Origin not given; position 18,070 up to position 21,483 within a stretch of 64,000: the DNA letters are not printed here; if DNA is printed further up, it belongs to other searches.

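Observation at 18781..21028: Three composite 'GC palindrome + gtcaaaa heptamer' insertions inside the helicase-nuclease gene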

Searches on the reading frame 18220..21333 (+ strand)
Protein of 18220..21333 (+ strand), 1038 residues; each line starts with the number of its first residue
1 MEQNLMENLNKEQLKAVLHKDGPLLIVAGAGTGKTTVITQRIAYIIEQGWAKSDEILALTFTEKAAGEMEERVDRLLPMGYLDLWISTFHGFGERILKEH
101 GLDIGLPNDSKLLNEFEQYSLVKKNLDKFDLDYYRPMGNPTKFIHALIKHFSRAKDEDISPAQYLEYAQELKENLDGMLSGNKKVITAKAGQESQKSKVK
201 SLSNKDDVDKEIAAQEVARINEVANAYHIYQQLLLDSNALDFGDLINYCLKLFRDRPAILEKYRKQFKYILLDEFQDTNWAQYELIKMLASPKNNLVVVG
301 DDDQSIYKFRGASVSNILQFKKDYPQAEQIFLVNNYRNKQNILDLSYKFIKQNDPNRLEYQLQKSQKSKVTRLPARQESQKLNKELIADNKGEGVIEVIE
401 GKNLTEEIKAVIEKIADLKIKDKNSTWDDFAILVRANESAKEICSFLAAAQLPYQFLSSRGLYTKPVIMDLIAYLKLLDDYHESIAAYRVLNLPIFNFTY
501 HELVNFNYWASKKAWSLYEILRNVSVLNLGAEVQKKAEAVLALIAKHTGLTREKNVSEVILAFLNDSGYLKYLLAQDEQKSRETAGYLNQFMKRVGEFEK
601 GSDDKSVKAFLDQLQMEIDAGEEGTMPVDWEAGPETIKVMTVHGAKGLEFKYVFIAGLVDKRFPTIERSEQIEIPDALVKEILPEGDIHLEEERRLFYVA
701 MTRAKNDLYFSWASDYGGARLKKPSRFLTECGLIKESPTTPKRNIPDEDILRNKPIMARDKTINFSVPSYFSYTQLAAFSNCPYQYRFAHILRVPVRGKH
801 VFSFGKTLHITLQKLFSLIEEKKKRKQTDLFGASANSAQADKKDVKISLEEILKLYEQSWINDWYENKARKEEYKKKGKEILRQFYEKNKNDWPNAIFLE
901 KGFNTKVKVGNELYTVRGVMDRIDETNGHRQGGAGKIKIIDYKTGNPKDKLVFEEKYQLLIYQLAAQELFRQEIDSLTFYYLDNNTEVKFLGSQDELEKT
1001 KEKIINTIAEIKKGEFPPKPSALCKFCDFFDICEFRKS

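Call 13: find_homologous_proteins(query=window:18220-21333:+, max_evalue=1e-20)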
Query window:18220-21333:+ (1038 aa): 8000 proteins with E <= 1e-20 among 8000 candidates; the best 120 are listed.
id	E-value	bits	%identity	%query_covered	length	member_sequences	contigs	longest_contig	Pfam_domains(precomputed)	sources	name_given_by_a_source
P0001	0.0e+0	2327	100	100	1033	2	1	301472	PF13538.13,PF12705.14,PF01443.25,PF13604.13,PF13361.13,PF13245.13,PF00580.28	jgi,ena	-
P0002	0.0e+0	1937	82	71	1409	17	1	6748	PF13538.13,PF12705.14,PF13604.13,PF13361.13,PF13245.13,PF01079.26,PF00580.28,PF14890.12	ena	-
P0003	0.0e+0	1909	80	100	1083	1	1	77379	PF13538.13,PF12705.14,PF01443.25,PF13604.13,PF13361.13,PF13245.13,PF00580.28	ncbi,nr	ncbi:MAG: UvrD-helicase domain-containing protein [Patescibacteria group bacterium]|nr:UvrD-helicase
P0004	0.0e+0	1870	82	100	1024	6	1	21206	PF13538.13,PF12705.14,PF01443.25,PF13604.13,PF13361.13,PF13245.13,PF00580.28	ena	-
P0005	0.0e+0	1682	73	100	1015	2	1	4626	PF13538.13,PF12705.14,PF13604.13,PF13361.13,PF13245.13,PF00580.28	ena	-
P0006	0.0e+0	1634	71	100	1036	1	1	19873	PF13538.13,PF12705.14,PF01443.25,PF13604.13,PF13361.13,PF13245.13,PF00580.28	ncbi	-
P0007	0.0e+0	1619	69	100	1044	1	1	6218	PF13538.13,PF01930.24,PF12705.14,PF13604.13,PF13361.13,PF13245.13,PF00580.28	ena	-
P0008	0.0e+0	1619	69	100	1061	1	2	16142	PF13538.13,PF01930.24,PF12705.14,PF01443.25,PF13604.13,PF13361.13,PF13245.13,PF00580.28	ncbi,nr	ncbi:UvrD-helicase domain-containing protein [Candidatus Falkowbacteria bacterium]|nr:UvrD-helicase 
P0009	0.0e+0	1619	70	100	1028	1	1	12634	PF13538.13,PF01930.24,PF12705.14,PF01443.25,PF13361.13,PF13245.13,PF00580.28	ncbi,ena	-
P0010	0.0e+0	1617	70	100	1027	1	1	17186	PF13538.13,PF01930.24,PF12705.14,PF01443.25,PF13361.13,PF13245.13,PF00580.28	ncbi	-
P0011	0.0e+0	1589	65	72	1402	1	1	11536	PF13538.13,PF01930.24,PF12705.14,PF13604.13,PF13361.13,PF13245.13,PF01079.26,PF00580.28,PF14890.12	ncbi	-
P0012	0.0e+0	1584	67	100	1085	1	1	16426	PF13538.13,PF01930.24,PF12705.14,PF01443.25,PF13604.13,PF13361.13,PF13245.13,PF00580.28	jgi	jgi:DNA helicase-2/ATP-dependent DNA helicase PcrA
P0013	0.0e+0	1583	68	99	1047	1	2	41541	PF13538.13,PF12705.14,PF01443.25,PF13604.13,PF13361.13,PF13245.13,PF00580.28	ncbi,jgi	jgi:DNA helicase-2/ATP-dependent DNA helicase PcrA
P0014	0.0e+0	1581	69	99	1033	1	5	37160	PF13538.13,PF12705.14,PF01443.25,PF13604.13,PF13361.13,PF13245.13,PF00580.28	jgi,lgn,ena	-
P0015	0.0e+0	1579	67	100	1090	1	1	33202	PF13538.13,PF01930.24,PF12705.14,PF01443.25,PF13604.13,PF13361.13,PF13245.13,PF00580.28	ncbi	-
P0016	0.0e+0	1572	66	72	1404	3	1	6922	PF13538.13,PF01930.24,PF12705.14,PF13604.13,PF13361.13,PF13245.13,PF01079.26,PF00580.28,PF14890.12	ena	-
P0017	0.0e+0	1568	67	98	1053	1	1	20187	PF13538.13,PF01930.24,PF12705.14,PF01443.25,PF13604.13,PF13361.13,PF13245.13,PF00580.28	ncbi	-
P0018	0.0e+0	1565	68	100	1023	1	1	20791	PF13538.13,PF01930.24,PF12705.14,PF01443.25,PF13604.13,PF13361.13,PF13245.13,PF00580.28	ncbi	ncbi:MAG: UvrD-helicase domain-containing protein [Patescibacteria group bacterium]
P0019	0.0e+0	1563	66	71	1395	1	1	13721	PF13538.13,PF01930.24,PF12705.14,PF13604.13,PF13361.13,PF13245.13,PF01079.26,PF00580.28,PF14890.12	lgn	-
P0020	0.0e+0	1562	68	100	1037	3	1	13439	PF13538.13,PF01930.24,PF12705.14,PF13361.13,PF13245.13,PF00580.28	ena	-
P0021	0.0e+0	1561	67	100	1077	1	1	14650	PF13538.13,PF01930.24,PF12705.14,PF01443.25,PF13604.13,PF13361.13,PF13245.13,PF00580.28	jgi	-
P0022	0.0e+0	1561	65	72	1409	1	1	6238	PF13538.13,PF12705.14,PF13604.13,PF13361.13,PF13245.13,PF00580.28,PF14890.12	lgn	-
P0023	0.0e+0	1549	67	100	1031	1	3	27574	PF13538.13,PF12705.14,PF13361.13,PF13245.13,PF00580.28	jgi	-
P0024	0.0e+0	1546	69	98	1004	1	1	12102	PF13538.13,PF12705.14,PF01443.25,PF13361.13,PF13245.13,PF00580.28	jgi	jgi:DNA helicase-2/ATP-dependent DNA helicase PcrA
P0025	0.0e+0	1542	64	71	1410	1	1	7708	PF13538.13,PF01930.24,PF12705.14,PF13604.13,PF13361.13,PF13245.13,PF01079.26,PF00580.28,PF14890.12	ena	-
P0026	0.0e+0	1542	67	98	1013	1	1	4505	PF13538.13,PF01930.24,PF12705.14,PF13604.13,PF13361.13,PF13245.13,PF00580.28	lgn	-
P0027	0.0e+0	1536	67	100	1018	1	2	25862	PF13538.13,PF12705.14,PF01443.25,PF13604.13,PF13361.13,PF13245.13,PF00580.28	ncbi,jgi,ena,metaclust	metaclust:\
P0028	0.0e+0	1532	67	100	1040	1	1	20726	PF13538.13,PF12705.14,PF13604.13,PF13361.13,PF13245.13,PF00580.28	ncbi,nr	ncbi:MAG: UvrD-helicase domain-containing protein [Patescibacteria group bacterium]|nr:UvrD-helicase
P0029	0.0e+0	1529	67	100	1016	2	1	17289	PF13538.13,PF12705.14,PF01443.25,PF13604.13,PF13361.13,PF13245.13,PF00580.28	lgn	-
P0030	0.0e+0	1526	67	98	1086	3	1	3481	PF13538.13,PF12705.14,PF13361.13,PF13245.13,PF00580.28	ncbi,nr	ncbi:ATP-dependent helicase, partial [Patescibacteria group bacterium]|nr:ATP-dependent helicase [Pa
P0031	0.0e+0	1524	68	99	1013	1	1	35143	PF13538.13,PF12705.14,PF01443.25,PF13604.13,PF13361.13,PF13245.13,PF10926.15,PF00580.28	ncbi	-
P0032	0.0e+0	1523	65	100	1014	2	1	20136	PF13538.13,PF01930.24,PF12705.14,PF01443.25,PF13604.13,PF13361.13,PF13245.13,PF00580.28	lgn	-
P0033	0.0e+0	1515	67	100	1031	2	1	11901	PF13538.13,PF12705.14,PF01443.25,PF13604.13,PF13361.13,PF13245.13,PF00580.28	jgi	-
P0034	0.0e+0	1513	66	100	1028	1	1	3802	PF13538.13,PF01930.24,PF12705.14,PF13604.13,PF13361.13,PF13245.13,PF00580.28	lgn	-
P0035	0.0e+0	1506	65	100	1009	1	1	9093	PF13538.13,PF12705.14,PF01443.25,PF13604.13,PF13361.13,PF13245.13,PF00580.28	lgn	-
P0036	0.0e+0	1502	62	100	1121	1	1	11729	PF13538.13,PF12705.14,PF01443.25,PF13604.13,PF13361.13,PF13245.13,PF00580.28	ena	-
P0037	0.0e+0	1500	65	100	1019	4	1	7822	PF13538.13,PF01930.24,PF12705.14,PF01443.25,PF13604.13,PF13361.13,PF13245.13,PF00580.28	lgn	-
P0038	0.0e+0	1497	63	100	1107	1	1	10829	PF13538.13,PF12705.14,PF13604.13,PF13361.13,PF13245.13,PF00580.28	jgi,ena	-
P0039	0.0e+0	1497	64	100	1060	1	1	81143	PF13538.13,PF12705.14,PF13361.13,PF13245.13,PF00580.28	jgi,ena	-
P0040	0.0e+0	1496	65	100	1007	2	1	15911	PF13538.13,PF01930.24,PF12705.14,PF01443.25,PF13604.13,PF13361.13,PF13245.13,PF00580.28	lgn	-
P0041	0.0e+0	1492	65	100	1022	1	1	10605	PF13538.13,PF01930.24,PF12705.14,PF01443.25,PF13604.13,PF13361.13,PF13245.13,PF00580.28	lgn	-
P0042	0.0e+0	1489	65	100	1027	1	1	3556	PF13538.13,PF12705.14,PF01443.25,PF13604.13,PF13361.13,PF13245.13,PF00580.28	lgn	-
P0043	0.0e+0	1489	64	100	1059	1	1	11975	PF13538.13,PF12705.14,PF01443.25,PF13604.13,PF13361.13,PF13245.13,PF00580.28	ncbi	-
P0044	0.0e+0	1485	65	100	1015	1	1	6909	PF13538.13,PF01930.24,PF12705.14,PF01443.25,PF13604.13,PF13361.13,PF13245.13,PF00580.28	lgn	-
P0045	0.0e+0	1485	65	100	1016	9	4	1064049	PF13538.13,PF01930.24,PF13087.13,PF12705.14,PF01443.25,PF13604.13,PF13361.13,PF13245.13,PF00580.28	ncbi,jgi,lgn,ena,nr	ncbi:MAG: ATP-dependent DNA helicase PcrA [Parcubacteria group bacterium ADurb.Bin316]|nr:MAG: ATP-d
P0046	0.0e+0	1484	64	100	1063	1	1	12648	PF13538.13,PF12705.14,PF01443.25,PF13604.13,PF13361.13,PF13245.13,PF00580.28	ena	-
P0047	0.0e+0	1476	65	100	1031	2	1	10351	PF13538.13,PF01930.24,PF12705.14,PF01443.25,PF13604.13,PF13361.13,PF13245.13,PF00580.28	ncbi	-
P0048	0.0e+0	1476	65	100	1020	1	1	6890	PF13538.13,PF12705.14,PF01443.25,PF13604.13,PF13361.13,PF13245.13,PF00580.28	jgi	-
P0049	0.0e+0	1476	64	100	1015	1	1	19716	PF13538.13,PF12705.14,PF01443.25,PF13604.13,PF13361.13,PF13245.13,PF00580.28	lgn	-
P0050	0.0e+0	1475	64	100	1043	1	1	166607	PF13538.13,PF12705.14,PF01443.25,PF13604.13,PF13361.13,PF13245.13,PF00580.28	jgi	jgi:DNA helicase-2/ATP-dependent DNA helicase PcrA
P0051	0.0e+0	1475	66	95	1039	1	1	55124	PF13538.13,PF12705.14,PF13361.13,PF13245.13,PF00580.28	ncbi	-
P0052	0.0e+0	1474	64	100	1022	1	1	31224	PF13538.13,PF12705.14,PF01443.25,PF13604.13,PF13361.13,PF13245.13,PF00580.28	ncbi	-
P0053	0.0e+0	1474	65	99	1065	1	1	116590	PF13538.13,PF12705.14,PF13604.13,PF13361.13,PF13245.13,PF00580.28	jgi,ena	-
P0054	0.0e+0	1474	64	100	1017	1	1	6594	PF13538.13,PF12705.14,PF01443.25,PF13604.13,PF13361.13,PF13245.13,PF00580.28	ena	-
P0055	0.0e+0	1472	64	100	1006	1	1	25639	PF13538.13,PF12705.14,PF01443.25,PF13604.13,PF13361.13,PF13245.13,PF00580.28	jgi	jgi:DNA helicase-2/ATP-dependent DNA helicase PcrA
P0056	0.0e+0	1466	61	72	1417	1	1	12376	PF13538.13,PF12705.14,PF13604.13,PF13361.13,PF13245.13,PF01079.26,PF00580.28,PF14890.12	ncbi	ncbi:MAG: UvrD-helicase domain-containing protein [Patescibacteria group bacterium]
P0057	0.0e+0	1466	59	71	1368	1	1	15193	PF13538.13,PF12705.14,PF13604.13,PF13361.13,PF13245.13,PF01079.26,PF00580.28,PF14890.12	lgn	-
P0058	0.0e+0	1464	65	100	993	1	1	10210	PF13538.13,PF01930.24,PF12705.14,PF01443.25,PF13604.13,PF13361.13,PF13245.13,PF00580.28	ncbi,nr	ncbi:MAG: UvrD-helicase domain-containing protein [Patescibacteria group bacterium]|nr:UvrD-helicase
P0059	0.0e+0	1463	64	100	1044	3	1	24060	PF13538.13,PF12705.14,PF01443.25,PF13604.13,PF13361.13,PF13245.13,PF00580.28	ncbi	-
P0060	0.0e+0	1461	64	100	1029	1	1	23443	PF13538.13,PF12705.14,PF01443.25,PF13604.13,PF13361.13,PF13245.13,PF00580.28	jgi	jgi:DNA helicase-2/ATP-dependent DNA helicase PcrA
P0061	0.0e+0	1461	65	100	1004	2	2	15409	PF13538.13,PF12705.14,PF01443.25,PF13361.13,PF13245.13,PF00580.28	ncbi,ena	ncbi:MAG: UvrD-helicase domain-containing protein [Patescibacteria group bacterium]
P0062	0.0e+0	1460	63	100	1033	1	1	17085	PF13538.13,PF12705.14,PF01443.25,PF13604.13,PF13361.13,PF13245.13,PF00580.28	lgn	-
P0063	0.0e+0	1460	63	100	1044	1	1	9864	PF13538.13,PF01930.24,PF12705.14,PF01443.25,PF13604.13,PF13361.13,PF13245.13,PF00580.28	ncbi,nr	ncbi:ATP-dependent helicase [bacterium]|nr:ATP-dependent helicase [bacterium]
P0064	0.0e+0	1460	62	100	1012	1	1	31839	PF13538.13,PF12705.14,PF01443.25,PF13604.13,PF13361.13,PF13245.13,PF00580.28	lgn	-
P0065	0.0e+0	1458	62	100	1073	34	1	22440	PF13538.13,PF01930.24,PF12705.14,PF13361.13,PF13245.13,PF00580.28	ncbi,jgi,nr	ncbi:hypothetical protein CO115_03380 [Candidatus Falkowbacteria bacterium CG_4_9_14_3_um_filter_36_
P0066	0.0e+0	1457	62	100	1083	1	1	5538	PF13538.13,PF12705.14,PF13361.13,PF13245.13,PF00580.28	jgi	-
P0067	0.0e+0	1455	64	100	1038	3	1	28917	PF13538.13,PF12705.14,PF01443.25,PF13604.13,PF13361.13,PF13245.13,PF00580.28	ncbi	ncbi:MAG: UvrD-helicase domain-containing protein [Patescibacteria group bacterium]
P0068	0.0e+0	1454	64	100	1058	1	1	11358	PF13538.13,PF12705.14,PF01443.25,PF13604.13,PF13361.13,PF13245.13,PF00580.28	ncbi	-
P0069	0.0e+0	1454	64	100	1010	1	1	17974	PF13538.13,PF12705.14,PF01443.25,PF13604.13,PF13361.13,PF13245.13,PF00580.28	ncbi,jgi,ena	-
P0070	0.0e+0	1453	64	100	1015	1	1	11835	PF13538.13,PF01930.24,PF12705.14,PF01443.25,PF13604.13,PF13361.13,PF13245.13,PF00580.28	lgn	-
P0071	0.0e+0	1453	66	72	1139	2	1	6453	PF13538.13,PF12705.14,PF01443.25,PF13604.13,PF13361.13,PF13245.13,PF00580.28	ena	-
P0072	0.0e+0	1453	64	99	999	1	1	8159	PF13538.13,PF12705.14,PF13361.13,PF13245.13,PF00580.28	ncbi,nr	ncbi:MAG: UvrD-helicase domain-containing protein [bacterium]|nr:UvrD-helicase domain-containing pro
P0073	0.0e+0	1453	65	100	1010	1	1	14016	PF13538.13,PF12705.14,PF01443.25,PF13604.13,PF13361.13,PF13245.13,PF00580.28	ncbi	ncbi:MAG: UvrD-helicase domain-containing protein [Candidatus Falkowbacteria bacterium]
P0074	0.0e+0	1451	64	100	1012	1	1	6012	PF13538.13,PF12705.14,PF01443.25,PF13604.13,PF13361.13,PF13245.13,PF00580.28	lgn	-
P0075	0.0e+0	1450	64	100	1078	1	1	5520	PF13538.13,PF12705.14,PF01443.25,PF13604.13,PF13361.13,PF13245.13,PF00580.28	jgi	-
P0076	0.0e+0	1449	63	100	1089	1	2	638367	PF13538.13,PF01930.24,PF12705.14,PF01443.25,PF13361.13,PF13245.13,PF00580.28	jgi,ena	jgi:DNA helicase-2/ATP-dependent DNA helicase PcrA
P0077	0.0e+0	1447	64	100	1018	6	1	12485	PF13538.13,PF12705.14,PF01443.25,PF13604.13,PF13361.13,PF13245.13,PF00580.28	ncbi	ncbi:MAG: UvrD-helicase domain-containing protein [Patescibacteria group bacterium]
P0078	0.0e+0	1446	62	100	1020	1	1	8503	PF13538.13,PF01930.24,PF12705.14,PF01443.25,PF13604.13,PF13361.13,PF13245.13,PF00580.28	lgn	-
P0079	0.0e+0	1444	63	100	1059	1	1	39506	PF13538.13,PF12705.14,PF01443.25,PF13604.13,PF13361.13,PF13245.13,PF00580.28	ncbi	ncbi:MAG: ATP-dependent DNA helicase [Candidatus Falkowbacteria bacterium]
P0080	0.0e+0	1444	60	71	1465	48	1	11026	PF13538.13,PF12705.14,PF13604.13,PF13361.13,PF13245.13,PF01079.26,PF00580.28,PF14890.12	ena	-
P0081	0.0e+0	1444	63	99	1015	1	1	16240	PF13538.13,PF12705.14,PF01443.25,PF13604.13,PF13361.13,PF13245.13,PF00580.28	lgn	-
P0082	0.0e+0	1443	63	100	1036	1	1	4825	PF13538.13,PF12705.14,PF01443.25,PF13604.13,PF13361.13,PF13245.13,PF00580.28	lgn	-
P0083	0.0e+0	1441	61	100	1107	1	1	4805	PF13538.13,PF12705.14,PF01443.25,PF13604.13,PF13361.13,PF13245.13,PF00580.28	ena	-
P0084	0.0e+0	1440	62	100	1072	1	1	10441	PF13538.13,PF12705.14,PF13604.13,PF13361.13,PF13245.13,PF00580.28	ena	-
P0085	0.0e+0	1438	62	100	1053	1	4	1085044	PF13538.13,PF01930.24,PF12705.14,PF13604.13,PF13361.13,PF13245.13,PF00580.28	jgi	jgi:DNA helicase-2/ATP-dependent DNA helicase PcrA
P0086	0.0e+0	1437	64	100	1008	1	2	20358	PF13538.13,PF12705.14,PF01443.25,PF13604.13,PF13361.13,PF13245.13,PF00580.28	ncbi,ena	ncbi:MAG: UvrD-helicase domain-containing protein [bacterium]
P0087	0.0e+0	1437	63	100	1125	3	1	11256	PF13538.13,PF12705.14,PF01443.25,PF13604.13,PF13361.13,PF13245.13,PF00580.28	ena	-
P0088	0.0e+0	1437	64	99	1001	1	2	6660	PF13538.13,PF12705.14,PF01443.25,PF13604.13,PF13361.13,PF13245.13,PF00580.28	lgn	-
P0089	0.0e+0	1436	62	100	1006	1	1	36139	PF13538.13,PF12705.14,PF01443.25,PF13604.13,PF13361.13,PF13245.13,PF00580.28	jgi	jgi:DNA helicase II / ATP-dependent DNA helicase PcrA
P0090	0.0e+0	1432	66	72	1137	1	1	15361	PF13538.13,PF12705.14,PF01443.25,PF13604.13,PF13361.13,PF13245.13,PF00580.28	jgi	jgi:DNA helicase-2/ATP-dependent DNA helicase PcrA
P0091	0.0e+0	1432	63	100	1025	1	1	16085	PF13538.13,PF12705.14,PF13604.13,PF13361.13,PF13245.13,PF00580.28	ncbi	ncbi:ATP-dependent helicase [Patescibacteria group bacterium]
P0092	0.0e+0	1431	62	100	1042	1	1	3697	PF13538.13,PF12705.14,PF01443.25,PF13604.13,PF13361.13,PF13245.13,PF00580.28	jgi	jgi:DNA helicase-2/ATP-dependent DNA helicase PcrA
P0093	0.0e+0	1430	61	100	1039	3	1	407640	PF13538.13,PF12705.14,PF01443.25,PF13604.13,PF13361.13,PF13245.13,PF00580.28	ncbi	-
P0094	0.0e+0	1430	64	100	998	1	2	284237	PF13538.13,PF12705.14,PF01443.25,PF13604.13,PF13361.13,PF13245.13,PF00580.28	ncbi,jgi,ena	-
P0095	0.0e+0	1428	62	100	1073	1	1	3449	PF13538.13,PF12705.14,PF01443.25,PF13604.13,PF13361.13,PF13245.13,PF00580.28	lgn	-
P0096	0.0e+0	1427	61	100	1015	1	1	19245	PF13538.13,PF12705.14,PF01443.25,PF13604.13,PF13361.13,PF13245.13,PF00580.28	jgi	jgi:DNA helicase-2/ATP-dependent DNA helicase PcrA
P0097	0.0e+0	1425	63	100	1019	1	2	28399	PF13538.13,PF12705.14,PF01443.25,PF13604.13,PF13361.13,PF13245.13,PF00580.28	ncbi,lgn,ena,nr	ncbi:UvrD-helicase domain-containing protein [Candidatus Parcubacteria bacterium]|nr:UvrD-helicase d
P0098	0.0e+0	1425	61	100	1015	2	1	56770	PF13538.13,PF12705.14,PF01443.25,PF13604.13,PF13361.13,PF13245.13,PF00580.28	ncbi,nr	ncbi:UvrD-helicase domain-containing protein [Candidatus Falkowbacteria bacterium]|nr:UvrD-helicase 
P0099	0.0e+0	1425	64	100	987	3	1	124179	PF13538.13,PF12705.14,PF01443.25,PF13604.13,PF13361.13,PF13245.13,PF00580.28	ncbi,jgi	jgi:DNA helicase II / ATP-dependent DNA helicase PcrA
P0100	0.0e+0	1423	63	100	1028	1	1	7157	PF13538.13,PF12705.14,PF01443.25,PF13604.13,PF13361.13,PF13245.13,PF00580.28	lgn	-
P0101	0.0e+0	1422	63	100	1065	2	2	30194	PF13538.13,PF12705.14,PF13604.13,PF13361.13,PF13245.13,PF00580.28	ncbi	ncbi:MAG: UvrD-helicase domain-containing protein [Patescibacteria group bacterium]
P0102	0.0e+0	1422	60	100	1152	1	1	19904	PF13538.13,PF12705.14,PF01443.25,PF13604.13,PF13361.13,PF13245.13,PF00580.28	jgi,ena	-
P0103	0.0e+0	1421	62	100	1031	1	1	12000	PF13538.13,PF12705.14,PF01443.25,PF13604.13,PF13361.13,PF13245.13,PF00580.28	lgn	-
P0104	0.0e+0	1420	63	100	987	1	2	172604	PF13538.13,PF01930.24,PF12705.14,PF01443.25,PF13604.13,PF13361.13,PF13245.13,PF00580.28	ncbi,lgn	-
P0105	0.0e+0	1420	63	100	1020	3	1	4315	PF13538.13,PF12705.14,PF13604.13,PF13361.13,PF13245.13,PF00580.28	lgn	-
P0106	0.0e+0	1420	60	100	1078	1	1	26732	PF13538.13,PF12705.14,PF13604.13,PF13361.13,PF13245.13,PF00580.28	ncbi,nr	ncbi:MAG: UvrD-helicase domain-containing protein [Patescibacteria group bacterium]|nr:UvrD-helicase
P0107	0.0e+0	1417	60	71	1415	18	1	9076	PF13538.13,PF12705.14,PF13604.13,PF13361.13,PF13245.13,PF01079.26,PF00580.28,PF14890.12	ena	-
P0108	0.0e+0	1413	62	100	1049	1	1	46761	PF13538.13,PF12705.14,PF13604.13,PF13361.13,PF13245.13,PF00580.28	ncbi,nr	ncbi:MAG: UvrD-helicase domain-containing protein [bacterium]|nr:UvrD-helicase domain-containing pro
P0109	0.0e+0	1412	62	100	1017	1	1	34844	PF13538.13,PF12705.14,PF01443.25,PF13604.13,PF13361.13,PF13245.13,PF10926.15,PF00580.28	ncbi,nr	ncbi:MAG: UvrD-helicase domain-containing protein [Patescibacteria group bacterium]|nr:UvrD-helicase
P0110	0.0e+0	1409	63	99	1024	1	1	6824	PF13538.13,PF12705.14,PF01443.25,PF13604.13,PF13361.13,PF13245.13,PF00580.28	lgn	-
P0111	0.0e+0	1407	62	100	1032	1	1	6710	PF13538.13,PF01930.24,PF12705.14,PF13361.13,PF13245.13,PF00580.28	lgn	-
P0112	0.0e+0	1407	62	99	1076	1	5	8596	PF13538.13,PF12705.14,PF01443.25,PF13604.13,PF13361.13,PF13245.13,PF00580.28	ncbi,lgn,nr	ncbi:ATP-dependent helicase [Patescibacteria group bacterium]|nr:ATP-dependent helicase [Patescibact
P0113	0.0e+0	1407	64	100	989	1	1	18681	PF13538.13,PF12705.14,PF01443.25,PF13361.13,PF13245.13,PF00580.28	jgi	jgi:DNA helicase II / ATP-dependent DNA helicase PcrA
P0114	0.0e+0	1406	61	100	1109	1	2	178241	PF13538.13,PF01930.24,PF12705.14,PF01443.25,PF13604.13,PF13361.13,PF13245.13,PF00580.28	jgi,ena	-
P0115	0.0e+0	1405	61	100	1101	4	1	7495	PF13538.13,PF12705.14,PF13604.13,PF13361.13,PF13245.13,PF00580.28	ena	-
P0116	0.0e+0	1403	83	71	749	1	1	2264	PF13538.13,PF12705.14,PF13361.13,PF00580.28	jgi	jgi:DNA helicase II / ATP-dependent DNA helicase PcrA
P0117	0.0e+0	1403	63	100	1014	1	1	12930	PF13538.13,PF12705.14,PF01443.25,PF13604.13,PF13361.13,PF13245.13,PF00580.28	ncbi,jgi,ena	-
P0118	0.0e+0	1403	62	100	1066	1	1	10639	PF13538.13,PF12705.14,PF13361.13,PF13245.13,PF00580.28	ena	-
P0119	0.0e+0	1402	60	100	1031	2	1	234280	PF13538.13,PF12705.14,PF01443.25,PF13604.13,PF13361.13,PF13245.13,PF00580.28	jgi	jgi:DNA helicase-2/ATP-dependent DNA helicase PcrA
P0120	0.0e+0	1402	65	93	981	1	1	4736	PF13538.13,PF01930.24,PF12705.14,PF01443.25,PF13361.13,PF13245.13,PF00580.28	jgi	-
